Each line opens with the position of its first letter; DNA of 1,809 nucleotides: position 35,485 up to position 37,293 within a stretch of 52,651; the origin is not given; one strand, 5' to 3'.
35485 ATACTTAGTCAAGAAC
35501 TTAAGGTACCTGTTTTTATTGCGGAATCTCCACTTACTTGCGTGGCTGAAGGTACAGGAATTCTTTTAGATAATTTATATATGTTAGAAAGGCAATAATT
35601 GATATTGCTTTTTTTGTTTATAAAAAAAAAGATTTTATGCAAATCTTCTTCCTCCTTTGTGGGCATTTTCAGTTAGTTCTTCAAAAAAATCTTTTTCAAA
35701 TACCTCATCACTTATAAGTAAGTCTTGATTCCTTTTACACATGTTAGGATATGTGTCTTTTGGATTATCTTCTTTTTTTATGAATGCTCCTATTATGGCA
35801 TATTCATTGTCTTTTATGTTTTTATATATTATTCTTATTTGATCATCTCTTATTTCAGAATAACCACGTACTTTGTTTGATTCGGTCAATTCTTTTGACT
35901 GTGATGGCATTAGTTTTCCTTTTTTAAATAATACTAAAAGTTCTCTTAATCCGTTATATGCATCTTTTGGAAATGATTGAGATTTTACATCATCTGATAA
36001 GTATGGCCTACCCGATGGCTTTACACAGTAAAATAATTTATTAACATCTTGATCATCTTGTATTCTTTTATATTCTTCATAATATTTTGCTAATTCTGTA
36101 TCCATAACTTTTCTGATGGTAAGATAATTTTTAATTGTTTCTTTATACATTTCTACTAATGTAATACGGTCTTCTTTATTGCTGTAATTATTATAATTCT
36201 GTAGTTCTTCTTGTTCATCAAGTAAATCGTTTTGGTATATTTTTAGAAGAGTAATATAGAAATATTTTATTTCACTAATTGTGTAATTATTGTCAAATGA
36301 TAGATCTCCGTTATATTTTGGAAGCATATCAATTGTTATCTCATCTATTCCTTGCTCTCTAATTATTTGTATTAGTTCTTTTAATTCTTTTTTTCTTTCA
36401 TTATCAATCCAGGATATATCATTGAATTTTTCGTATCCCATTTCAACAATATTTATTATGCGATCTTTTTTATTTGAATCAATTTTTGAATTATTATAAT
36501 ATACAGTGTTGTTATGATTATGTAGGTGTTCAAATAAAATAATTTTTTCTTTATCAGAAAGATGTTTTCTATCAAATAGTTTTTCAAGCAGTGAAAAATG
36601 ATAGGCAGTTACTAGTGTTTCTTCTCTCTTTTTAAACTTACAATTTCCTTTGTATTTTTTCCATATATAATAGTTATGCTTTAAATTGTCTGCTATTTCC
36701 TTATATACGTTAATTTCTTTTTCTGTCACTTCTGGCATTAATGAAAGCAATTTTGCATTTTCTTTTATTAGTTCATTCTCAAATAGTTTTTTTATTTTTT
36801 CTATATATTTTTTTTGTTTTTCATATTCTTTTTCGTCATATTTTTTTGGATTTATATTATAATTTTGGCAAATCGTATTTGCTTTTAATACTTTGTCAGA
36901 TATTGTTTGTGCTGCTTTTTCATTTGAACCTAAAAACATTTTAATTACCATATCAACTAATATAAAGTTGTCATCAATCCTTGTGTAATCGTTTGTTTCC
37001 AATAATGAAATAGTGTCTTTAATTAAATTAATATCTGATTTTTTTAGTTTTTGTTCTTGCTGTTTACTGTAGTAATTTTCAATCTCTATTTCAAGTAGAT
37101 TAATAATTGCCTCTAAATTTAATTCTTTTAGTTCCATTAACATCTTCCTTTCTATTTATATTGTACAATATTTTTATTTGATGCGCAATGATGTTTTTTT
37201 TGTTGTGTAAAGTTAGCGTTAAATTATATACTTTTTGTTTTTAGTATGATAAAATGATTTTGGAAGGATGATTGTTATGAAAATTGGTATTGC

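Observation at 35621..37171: Lone minus-strand 500-aa protein with a RelE/ParE-like C-terminus fused to a large uncharacterised helical region: candidate novel toxin or defence gene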

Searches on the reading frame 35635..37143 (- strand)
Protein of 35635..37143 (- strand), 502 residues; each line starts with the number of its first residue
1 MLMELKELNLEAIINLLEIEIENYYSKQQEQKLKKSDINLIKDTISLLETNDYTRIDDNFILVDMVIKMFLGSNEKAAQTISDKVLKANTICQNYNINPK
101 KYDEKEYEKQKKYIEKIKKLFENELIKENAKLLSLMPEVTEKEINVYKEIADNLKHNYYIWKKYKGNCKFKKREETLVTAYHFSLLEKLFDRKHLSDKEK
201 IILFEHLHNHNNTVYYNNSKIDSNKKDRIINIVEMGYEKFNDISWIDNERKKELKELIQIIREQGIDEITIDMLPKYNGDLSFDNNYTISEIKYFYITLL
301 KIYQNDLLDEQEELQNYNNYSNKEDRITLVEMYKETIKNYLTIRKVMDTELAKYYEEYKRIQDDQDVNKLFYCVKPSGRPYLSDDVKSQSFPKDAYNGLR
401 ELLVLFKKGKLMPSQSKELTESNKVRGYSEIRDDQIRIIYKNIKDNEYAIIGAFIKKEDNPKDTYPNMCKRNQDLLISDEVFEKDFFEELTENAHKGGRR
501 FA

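Call 3: search_protein_families(library=pfam, proteins=[window:35635-37143:-], max_evalue=10)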
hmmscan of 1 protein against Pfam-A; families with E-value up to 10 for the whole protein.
window:35635-37143:- (502 aa): 1 family
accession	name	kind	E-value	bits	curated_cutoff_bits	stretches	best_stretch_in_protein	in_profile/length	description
PF22752.1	DUF488-N3i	-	0.15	13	27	1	97-149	43-95/131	Inactive DUF488-N3 subclade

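Call 4: search_protein_families(library=ncbifam, proteins=[window:35635-37143:-], max_evalue=10)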
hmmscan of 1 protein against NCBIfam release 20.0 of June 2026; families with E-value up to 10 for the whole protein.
window:35635-37143:- (502 aa): 1 family
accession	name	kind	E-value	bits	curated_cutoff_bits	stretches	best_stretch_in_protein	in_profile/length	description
NF007126.0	PRK09567.1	equivalog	0.23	9.6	523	1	87-159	32-105/595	NirA family protein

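Call 5: search_protein_families(library=padloc, proteins=[window:35635-37143:-], max_evalue=10)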
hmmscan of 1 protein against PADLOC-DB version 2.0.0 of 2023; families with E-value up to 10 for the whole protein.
window:35635-37143:- (502 aa): 1 family
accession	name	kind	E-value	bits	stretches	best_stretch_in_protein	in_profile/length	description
PDLC03894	NsnC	-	0.00052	17.6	2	429-469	244-282/294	-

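Call 6: search_protein_families(library=phrogs, proteins=[window:35635-37143:-], max_evalue=10)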
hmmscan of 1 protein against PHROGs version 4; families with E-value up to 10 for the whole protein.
window:35635-37143:- (502 aa): 0 families

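Call 7: find_homologous_proteins(query=window:35635-37143:-, max_evalue=0.001)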
Query window:35635-37143:- (502 aa): 4 proteins with E <= 0.001 among 8000 candidates.
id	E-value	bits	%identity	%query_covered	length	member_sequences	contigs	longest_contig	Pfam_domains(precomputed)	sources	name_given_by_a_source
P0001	0.0e+0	1080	100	100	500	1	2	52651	-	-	-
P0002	6.9e-102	360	43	99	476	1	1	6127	PF05973.21,PF03087.20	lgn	-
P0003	2.8e-99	352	42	99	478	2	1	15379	-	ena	-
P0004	2.1e-85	306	38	98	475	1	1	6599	-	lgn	-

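Call 9: search_protein_families(library=pfam, proteins=[P0002, P0003, P0004], max_evalue=10)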
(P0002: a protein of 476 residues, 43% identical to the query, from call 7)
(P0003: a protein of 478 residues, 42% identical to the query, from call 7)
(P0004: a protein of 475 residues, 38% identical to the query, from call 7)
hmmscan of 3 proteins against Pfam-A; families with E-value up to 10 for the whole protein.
P0002 (476 aa): 5 families
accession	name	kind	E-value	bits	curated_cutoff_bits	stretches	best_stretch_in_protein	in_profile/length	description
PF05973.20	Gp49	-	2.8e-06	27.7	23.9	1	367-440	2-79/90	Phage derived protein Gp49-like (DUF891)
PF03087.19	BPS1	-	3e-05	24.4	23.5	1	286-397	53-159/238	Protein BPS1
PF02272.25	DHHA1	-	0.018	16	25.9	1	406-474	12-76/102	DHHA1 domain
PF08825.15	E2_bind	-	0.042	14.3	33.2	1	116-153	5-44/82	E2 binding domain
PF11592.13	AvrPto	-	0.14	12.7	27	1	68-102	29-63/105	Central core of the bacterial effector protein AvrPto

P0003 (478 aa): 5 families
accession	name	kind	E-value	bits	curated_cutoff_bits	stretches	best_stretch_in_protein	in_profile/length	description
PF05973.20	Gp49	-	0.0024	18.3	23.9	1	366-437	2-75/90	Phage derived protein Gp49-like (DUF891)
PF13470.12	PIN_3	-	0.094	14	27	1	225-262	13-50/115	PIN domain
PF25525.1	Ubiquitin_PRKD1_N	-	0.095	13.4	27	1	360-402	32-71/85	Serine/threonine-protein kinase D1-like, ubiquitin-like domain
PF07295.17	DUF1451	-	0.38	11.3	26.1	1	94-153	37-99/146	Zinc-ribbon containing domain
PF04513.17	Baculo_PEP_C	-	2.6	8.5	38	1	68-136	22-90/140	Baculovirus polyhedron envelope protein, PEP, C terminus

P0004 (475 aa): 4 families
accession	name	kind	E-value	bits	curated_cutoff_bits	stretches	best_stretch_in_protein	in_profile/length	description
PF05973.20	Gp49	-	0.031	14.8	23.9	1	364-433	2-76/90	Phage derived protein Gp49-like (DUF891)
PF02601.20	Exonuc_VII_L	-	0.051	13.5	35.9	1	270-411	148-291/315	Exonuclease VII, large subunit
PF04815.20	Sec23_helical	-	0.062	13.6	27.8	1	351-398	8-58/103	Sec23/Sec24 helical domain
PF06518.16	DUF1104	-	1.1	10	25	1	313-355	20-63/92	Protein of unknown function (DUF1104)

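Call 12: find_encoding_contigs(protein=P0003, flank=10000)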
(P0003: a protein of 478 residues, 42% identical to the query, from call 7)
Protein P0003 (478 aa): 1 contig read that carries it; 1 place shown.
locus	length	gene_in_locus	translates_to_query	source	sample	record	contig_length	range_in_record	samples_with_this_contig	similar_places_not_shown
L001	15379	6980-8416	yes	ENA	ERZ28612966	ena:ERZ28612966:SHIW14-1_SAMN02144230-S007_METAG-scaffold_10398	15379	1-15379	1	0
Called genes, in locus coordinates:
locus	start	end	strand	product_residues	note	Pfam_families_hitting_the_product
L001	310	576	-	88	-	-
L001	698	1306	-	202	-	PF02661:Fic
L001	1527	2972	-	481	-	PF03606:DcuC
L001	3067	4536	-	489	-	PF01336:tRNA_anti-codon, PF00152:tRNA-synt_2, PF01409:tRNA-synt_2d (faint)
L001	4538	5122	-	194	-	PF06271:RDD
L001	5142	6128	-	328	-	PF01207:Dus, PF01680:SOR_SNZ (faint), PF00977:His_biosynth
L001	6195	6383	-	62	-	PF06612:DUF1146 (weak)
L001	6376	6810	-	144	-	PF02502:LacAB_rpiB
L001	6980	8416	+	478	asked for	-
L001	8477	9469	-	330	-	PF00022:Actin (weak), PF06723:MreB_Mbl, PF00012:HSP70, PF06277:EutA (weak), PF14450:FtsA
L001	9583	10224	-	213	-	PF01551:Peptidase_M23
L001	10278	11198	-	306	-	PF08486:SpoIID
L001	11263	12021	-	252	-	-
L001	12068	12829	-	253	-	PF01026:TatD_DNase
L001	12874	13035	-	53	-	-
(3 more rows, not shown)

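Call 13: find_encoding_contigs(protein=P0002, flank=10000)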
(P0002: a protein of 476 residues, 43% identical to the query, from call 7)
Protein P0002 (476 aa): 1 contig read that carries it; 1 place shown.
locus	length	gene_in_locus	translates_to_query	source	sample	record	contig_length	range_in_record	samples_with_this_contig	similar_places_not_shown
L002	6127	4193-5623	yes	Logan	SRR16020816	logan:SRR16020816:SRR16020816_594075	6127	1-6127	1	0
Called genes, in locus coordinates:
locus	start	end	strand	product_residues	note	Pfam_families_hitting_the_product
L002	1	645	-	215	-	?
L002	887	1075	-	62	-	-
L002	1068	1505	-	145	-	PF02502:LacAB_rpiB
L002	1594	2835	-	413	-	PF00675:Peptidase_M16 (faint), PF05193:Peptidase_M16_C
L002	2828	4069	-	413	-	PF05193:Peptidase_M16_C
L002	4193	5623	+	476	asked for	PF03087:BPS1 (faint), PF05973:Gp49 (weak)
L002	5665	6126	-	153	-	?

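Call 14: find_encoding_contigs(protein=P0004, flank=10000)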
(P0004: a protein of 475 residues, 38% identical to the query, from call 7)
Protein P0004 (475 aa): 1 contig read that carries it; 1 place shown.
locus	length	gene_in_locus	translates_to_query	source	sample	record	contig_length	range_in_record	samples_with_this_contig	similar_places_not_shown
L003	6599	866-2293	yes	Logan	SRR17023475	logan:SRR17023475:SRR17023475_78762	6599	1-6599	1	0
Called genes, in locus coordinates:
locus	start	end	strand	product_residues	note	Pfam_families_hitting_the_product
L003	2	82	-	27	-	?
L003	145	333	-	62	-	PF06612:DUF1146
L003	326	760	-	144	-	PF02502:LacAB_rpiB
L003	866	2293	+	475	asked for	-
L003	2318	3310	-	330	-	PF06723:MreB_Mbl, PF00022:Actin (weak), PF00012:HSP70, PF06277:EutA (weak), PF14450:FtsA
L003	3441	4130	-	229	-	PF01551:Peptidase_M23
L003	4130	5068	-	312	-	PF08486:SpoIID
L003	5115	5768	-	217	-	-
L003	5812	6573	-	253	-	PF01026:TatD_DNase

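Call 15: find_related_loci(query=A1, collection=genome_contigs, flank=10000)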
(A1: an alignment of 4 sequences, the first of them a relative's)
Query A1 (500 aa) in genome_contigs; peptide patterns used: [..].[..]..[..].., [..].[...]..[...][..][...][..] (x = any residue, [..] = any of these).
309 stretches matched a pattern; 2 encode a relative of the query (tblastn E <= 1e-3); 2 distinct loci.
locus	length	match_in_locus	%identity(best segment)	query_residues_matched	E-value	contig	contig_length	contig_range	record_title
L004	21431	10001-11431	41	1-498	2e-105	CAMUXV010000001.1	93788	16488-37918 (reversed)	MAG TPA_asm: uncultured Bacillales bacterium isolate SRR8387720_bin.82_metaWRAP_v1.3_MAG genome assembly, contig: ERZ142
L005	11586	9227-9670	23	366-498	4e-9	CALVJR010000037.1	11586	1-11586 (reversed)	MAG: uncultured Bacilli bacterium isolate BRZ_BH__bin66 genome assembly, contig: BRZ_BH__NODE_5438_length_11586_cov_13.9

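Call 23: predict_structure(alignment_id=A1)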
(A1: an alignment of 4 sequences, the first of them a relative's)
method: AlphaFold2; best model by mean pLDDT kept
length: 500 residues; sequences in the alignment: 4
mean_pLDDT: 68.2   pTM: 0.40
mean pLDDT of the five models: 68.2, 66.8, 64.0, 59.8, 57.2
residues with pLDDT >= 90: 72; 70-90: 171; 50-70: 153; < 50: 104
segments of 3 or more residues with pLDDT < 50: 1-3, 157-172, 217-219, 229-252, 255-273, 353-365, 456-458, 485-500
pLDDT, mean of each block of 10 residues (from residue 1): 60 88 89 93 88 88 89 86 93 90 93 93 90 84 86 56 37 59 81 72 62 54 49 36 42 48 44 50 53 59 64 68 70 70 65 44 56 72 57 70 78 73 73 82 80 60 68 71 49 31
secondary structure, 60 per line:
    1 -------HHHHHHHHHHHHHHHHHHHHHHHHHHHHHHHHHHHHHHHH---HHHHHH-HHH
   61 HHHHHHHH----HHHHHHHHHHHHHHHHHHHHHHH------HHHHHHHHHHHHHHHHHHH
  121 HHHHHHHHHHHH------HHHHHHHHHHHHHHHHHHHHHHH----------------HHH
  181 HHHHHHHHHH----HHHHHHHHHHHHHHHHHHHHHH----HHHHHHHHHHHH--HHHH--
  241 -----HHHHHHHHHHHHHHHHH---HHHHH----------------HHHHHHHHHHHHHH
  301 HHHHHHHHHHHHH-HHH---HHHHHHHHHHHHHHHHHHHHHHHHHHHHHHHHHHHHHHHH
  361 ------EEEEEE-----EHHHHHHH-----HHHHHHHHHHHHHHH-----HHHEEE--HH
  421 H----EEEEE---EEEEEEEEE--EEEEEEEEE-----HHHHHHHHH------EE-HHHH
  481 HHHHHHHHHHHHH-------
elements in order: H8-47 H51-56 H58-68 H73-95 H102-132 H139-161 H178-190 H195-216 H221-232 H235-238 H246-262 H266-270 H287-313 H321-360 E367-372 H379-385 H391-405 E414-416 E426-430 E434-442 E445-453 H459-467 H477-493

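Call 25: search_protein_representatives(alignment_id=A1)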
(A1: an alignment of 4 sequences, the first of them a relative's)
Query: 4 sequences, 479 profile positions. Proteins with E-value up to 0.001 (for the whole library): 396; up to 1e-10: 204; up to 1e-30: 38. The best 150 are listed.
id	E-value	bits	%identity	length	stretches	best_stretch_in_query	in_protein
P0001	5.0e-228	774.1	-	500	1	1-479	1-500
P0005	2.0e-200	683.1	-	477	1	2-479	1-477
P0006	1.6e-159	548.2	-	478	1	1-479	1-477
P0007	6.6e-120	417.6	-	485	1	11-479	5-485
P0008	8.6e-110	384.2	-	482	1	1-479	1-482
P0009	3.8e-99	349.1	-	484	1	3-479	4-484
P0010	1.0e-94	334.5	-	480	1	2-479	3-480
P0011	8.5e-94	331.5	-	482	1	2-479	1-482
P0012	9.0e-91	321.5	-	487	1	10-478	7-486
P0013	1.3e-89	317.7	-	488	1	2-479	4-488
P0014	1.5e-84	301.0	-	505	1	1-479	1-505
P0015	6.0e-78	279.2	-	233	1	1-233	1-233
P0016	1.6e-76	274.5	-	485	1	1-479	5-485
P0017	2.0e-74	267.6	-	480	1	13-479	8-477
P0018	2.1e-73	264.2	-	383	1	103-479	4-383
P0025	6.8e-51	190.0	-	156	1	327-477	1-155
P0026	1.6e-47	178.8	-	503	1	3-478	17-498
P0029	1.5e-42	162.4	-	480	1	10-458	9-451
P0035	1.4e-33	132.9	-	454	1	7-476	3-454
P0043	4.0e-30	121.5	-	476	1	32-463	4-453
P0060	4.3e-27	111.5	-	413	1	99-476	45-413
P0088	1.9e-23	99.5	-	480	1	10-463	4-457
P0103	1.1e-21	93.6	-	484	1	10-462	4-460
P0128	1.6e-19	86.5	-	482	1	103-476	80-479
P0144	5.1e-18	81.5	-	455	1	6-460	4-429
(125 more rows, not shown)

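Call 26: fold_search(model_id=the predicted structure, library=pdb)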
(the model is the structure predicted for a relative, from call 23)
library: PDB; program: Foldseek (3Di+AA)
matches with E <= 10: 218; with E <= 0.001: 0
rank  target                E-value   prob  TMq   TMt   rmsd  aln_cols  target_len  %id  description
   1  6af4_C                4.6e-03  1.00  0.17  0.63   9.8       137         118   14  Toxin-Antitoxin module from Streptococcus pneumoniae (released 2019-08-14)
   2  6af4_G                8.2e-03  1.00  0.17  0.64   8.2       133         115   14  Toxin-Antitoxin module from Streptococcus pneumoniae (released 2019-08-14)
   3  6af4_A                8.6e-03  1.00  0.17  0.61  10.4       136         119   13  Toxin-Antitoxin module from Streptococcus pneumoniae (released 2019-08-14)
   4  6af3_E                9.0e-03  1.00  0.17  0.61   8.8       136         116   14  Toxin-Antitoxin module from Streptococcus pneumoniae (released 2019-08-14)
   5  6af3_A                1.2e-02  1.00  0.17  0.66   3.7       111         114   14  Toxin-Antitoxin module from Streptococcus pneumoniae (released 2019-08-14)
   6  6af3_C                1.3e-02  1.00  0.17  0.65   4.1       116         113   15  Toxin-Antitoxin module from Streptococcus pneumoniae (released 2019-08-14)
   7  4ls4_A                3.4e-02  1.00  0.15  0.65   3.4        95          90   18  Crystal structure of L66S mutant toxin from Helicobacter pylori (released 2014-02-05)
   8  4lsy_A                7.4e-02  1.00  0.14  0.64   3.5        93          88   17  Crystal structure of copper-bound L66S mutant toxin from Helicobacter pylori (released 2014-02-05)
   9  9fqr_Fy               1.4e-01  0.57  0.16  0.20  47.7       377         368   11  96-nm repeat of axonemal doublet microtubules from bovine sperm (released 2025-03-26)
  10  1z8m_MODEL_1_A        1.4e-01  0.99  0.14  0.59   3.8        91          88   16  Solution structure of the conserved hypothtical protein HP0894 from Helicobacter pylori (released 2005-11-01)
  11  8otz_EU               1.8e-01  0.47  0.15  0.20  45.4       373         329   11  48-nm repeat of the native axonemal doublet microtubule from bovine sperm (released 2023-11-22)
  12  2khe_MODEL_1_A        2.6e-01  0.99  0.14  0.62   4.6        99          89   13  Solution Structure of the Bacterial Toxin Rele from Thermus Thermophilus HB8 (released 2010-03-31)
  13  8iyj_D2               3.9e-01  0.35  0.17  0.19  47.7       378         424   13  Cryo-EM structure of the 48-nm repeat doublet microtubule from mouse sperm (released 2023-07-05)
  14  7rro_D6               4.6e-01  0.35  0.15  0.22  45.4       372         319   11  Structure of the 48-nm repeat doublet microtubule from bovine tracheal cilia (released 2021-10-27)
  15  8c24_B                4.8e-01  0.85  0.13  0.51   5.2        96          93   16  ParDE1 toxin-antitoxin complex from Mycobacterium tuberculosis (rv1960c-rv1959c) (released 2023-12-20)
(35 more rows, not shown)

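Call 28: list_cluster_members(proteins=[P0008, P0014, P0026, P0029, P0035, P0043, P0060, P0088, P0103, P0128])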
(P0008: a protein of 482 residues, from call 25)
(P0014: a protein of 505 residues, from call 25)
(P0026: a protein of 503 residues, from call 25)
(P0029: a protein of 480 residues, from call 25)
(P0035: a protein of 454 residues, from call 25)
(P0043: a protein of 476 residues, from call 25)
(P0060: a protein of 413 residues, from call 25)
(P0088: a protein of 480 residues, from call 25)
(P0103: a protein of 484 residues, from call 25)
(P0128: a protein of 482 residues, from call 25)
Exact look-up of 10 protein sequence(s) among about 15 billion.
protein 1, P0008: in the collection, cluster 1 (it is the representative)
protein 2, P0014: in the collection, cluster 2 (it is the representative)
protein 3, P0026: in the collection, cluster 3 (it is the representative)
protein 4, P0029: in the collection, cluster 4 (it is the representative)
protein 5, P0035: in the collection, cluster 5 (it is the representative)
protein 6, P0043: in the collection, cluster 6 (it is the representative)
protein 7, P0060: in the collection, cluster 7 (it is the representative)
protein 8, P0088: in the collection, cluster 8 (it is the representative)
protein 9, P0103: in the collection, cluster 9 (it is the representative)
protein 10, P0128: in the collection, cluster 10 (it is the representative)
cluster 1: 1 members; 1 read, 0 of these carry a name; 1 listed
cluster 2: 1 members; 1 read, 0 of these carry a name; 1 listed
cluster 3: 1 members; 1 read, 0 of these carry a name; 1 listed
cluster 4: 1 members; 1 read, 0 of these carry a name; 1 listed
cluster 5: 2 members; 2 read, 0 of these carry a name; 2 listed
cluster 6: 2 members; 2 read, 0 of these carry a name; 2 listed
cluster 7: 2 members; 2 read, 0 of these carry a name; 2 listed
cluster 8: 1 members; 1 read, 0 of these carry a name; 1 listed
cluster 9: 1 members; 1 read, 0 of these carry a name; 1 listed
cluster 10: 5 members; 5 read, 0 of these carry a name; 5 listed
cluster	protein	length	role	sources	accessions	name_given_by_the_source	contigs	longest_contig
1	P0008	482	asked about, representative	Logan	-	-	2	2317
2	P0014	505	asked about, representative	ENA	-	-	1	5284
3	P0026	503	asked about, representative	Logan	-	-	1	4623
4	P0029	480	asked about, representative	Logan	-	-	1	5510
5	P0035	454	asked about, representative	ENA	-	-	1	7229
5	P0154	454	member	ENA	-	-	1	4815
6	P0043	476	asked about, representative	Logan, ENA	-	-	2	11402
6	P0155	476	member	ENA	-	-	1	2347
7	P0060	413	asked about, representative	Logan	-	-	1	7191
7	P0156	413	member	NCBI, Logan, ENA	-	-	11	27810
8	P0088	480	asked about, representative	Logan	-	-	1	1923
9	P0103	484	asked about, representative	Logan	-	-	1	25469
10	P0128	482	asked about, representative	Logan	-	-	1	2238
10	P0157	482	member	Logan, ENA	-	-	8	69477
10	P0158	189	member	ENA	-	-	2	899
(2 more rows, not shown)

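Call 32: find_homologous_proteins(query=A2, max_evalue=0.00001)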
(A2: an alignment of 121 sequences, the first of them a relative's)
Query A2 (121 sequences) (500 aa, profile of the alignment): 7 proteins with E <= 0.00001 among 8000 candidates.
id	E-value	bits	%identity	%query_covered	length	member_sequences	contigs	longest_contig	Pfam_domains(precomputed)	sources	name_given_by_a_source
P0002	2.9e-116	407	43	100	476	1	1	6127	PF05973.21,PF03087.20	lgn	-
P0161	4.3e-110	387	41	99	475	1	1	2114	-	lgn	-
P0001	1.6e-105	372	100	100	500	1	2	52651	-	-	-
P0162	3.6e-101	357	41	99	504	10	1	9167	-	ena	-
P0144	2.3e-95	338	25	98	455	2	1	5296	-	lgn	-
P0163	1.6e-86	309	28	70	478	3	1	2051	-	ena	-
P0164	1.3e-69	253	32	41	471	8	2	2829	-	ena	-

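Call 35: find_encoding_contigs(protein=P0144, flank=10000)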
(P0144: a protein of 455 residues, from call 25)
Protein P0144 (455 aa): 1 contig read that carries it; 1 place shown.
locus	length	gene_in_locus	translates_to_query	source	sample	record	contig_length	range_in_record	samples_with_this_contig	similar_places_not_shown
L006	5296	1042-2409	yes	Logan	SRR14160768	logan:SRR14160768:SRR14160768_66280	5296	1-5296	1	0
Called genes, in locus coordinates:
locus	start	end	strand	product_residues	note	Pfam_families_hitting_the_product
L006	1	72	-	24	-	?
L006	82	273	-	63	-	-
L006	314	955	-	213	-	PF00849:PseudoU_synth_2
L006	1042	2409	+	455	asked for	-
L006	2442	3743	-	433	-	PF00009:GTP_EFTU, PF01926:MMR_HSR1, PF02421:FeoB_N, PF10662:PduV-EutP (weak), PF00009:GTP_EFTU, PF01926:MMR_HSR1, PF02421:FeoB_N, PF14714:KH_dom-like, +8 more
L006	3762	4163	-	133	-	PF07963:N_methyl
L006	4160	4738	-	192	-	PF03193:RsgA_GTPase (faint), PF01926:MMR_HSR1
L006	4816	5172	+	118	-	-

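Call 36: find_encoding_contigs(protein=P0162, flank=10000)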
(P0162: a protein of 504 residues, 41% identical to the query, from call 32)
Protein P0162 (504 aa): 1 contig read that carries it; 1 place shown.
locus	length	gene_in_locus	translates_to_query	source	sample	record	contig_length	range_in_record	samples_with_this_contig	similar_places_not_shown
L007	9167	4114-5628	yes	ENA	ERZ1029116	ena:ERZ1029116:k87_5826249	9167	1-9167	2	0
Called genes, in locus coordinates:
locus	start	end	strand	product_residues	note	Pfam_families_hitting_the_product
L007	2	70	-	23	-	?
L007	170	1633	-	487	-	PF01336:tRNA_anti-codon, PF00152:tRNA-synt_2, PF01409:tRNA-synt_2d (faint)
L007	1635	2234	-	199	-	PF06271:RDD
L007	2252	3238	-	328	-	PF01207:Dus, PF00977:His_biosynth (weak)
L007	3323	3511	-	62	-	-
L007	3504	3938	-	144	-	PF02502:LacAB_rpiB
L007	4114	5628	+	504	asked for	-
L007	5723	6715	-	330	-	PF06723:MreB_Mbl, PF00022:Actin (weak), PF00012:HSP70, PF06277:EutA (weak), PF14450:FtsA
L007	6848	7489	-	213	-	PF01551:Peptidase_M23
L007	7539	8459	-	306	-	PF08486:SpoIID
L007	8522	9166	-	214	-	?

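Call 37: find_encoding_contigs(protein=P0164, flank=10000)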
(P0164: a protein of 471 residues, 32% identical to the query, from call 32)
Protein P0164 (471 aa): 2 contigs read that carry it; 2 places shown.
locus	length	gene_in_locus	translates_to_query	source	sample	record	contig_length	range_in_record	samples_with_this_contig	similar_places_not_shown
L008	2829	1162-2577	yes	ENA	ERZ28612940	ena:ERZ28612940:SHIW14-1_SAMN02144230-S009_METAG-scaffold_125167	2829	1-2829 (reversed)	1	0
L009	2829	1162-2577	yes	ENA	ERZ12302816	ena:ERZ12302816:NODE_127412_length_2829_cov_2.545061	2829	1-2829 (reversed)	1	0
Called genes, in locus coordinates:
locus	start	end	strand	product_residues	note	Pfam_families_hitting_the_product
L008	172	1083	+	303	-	PF00551:Formyl_trans_N, PF02911:Formyl_trans_C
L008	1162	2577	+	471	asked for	-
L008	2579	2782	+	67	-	-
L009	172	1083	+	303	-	PF00551:Formyl_trans_N, PF02911:Formyl_trans_C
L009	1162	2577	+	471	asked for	-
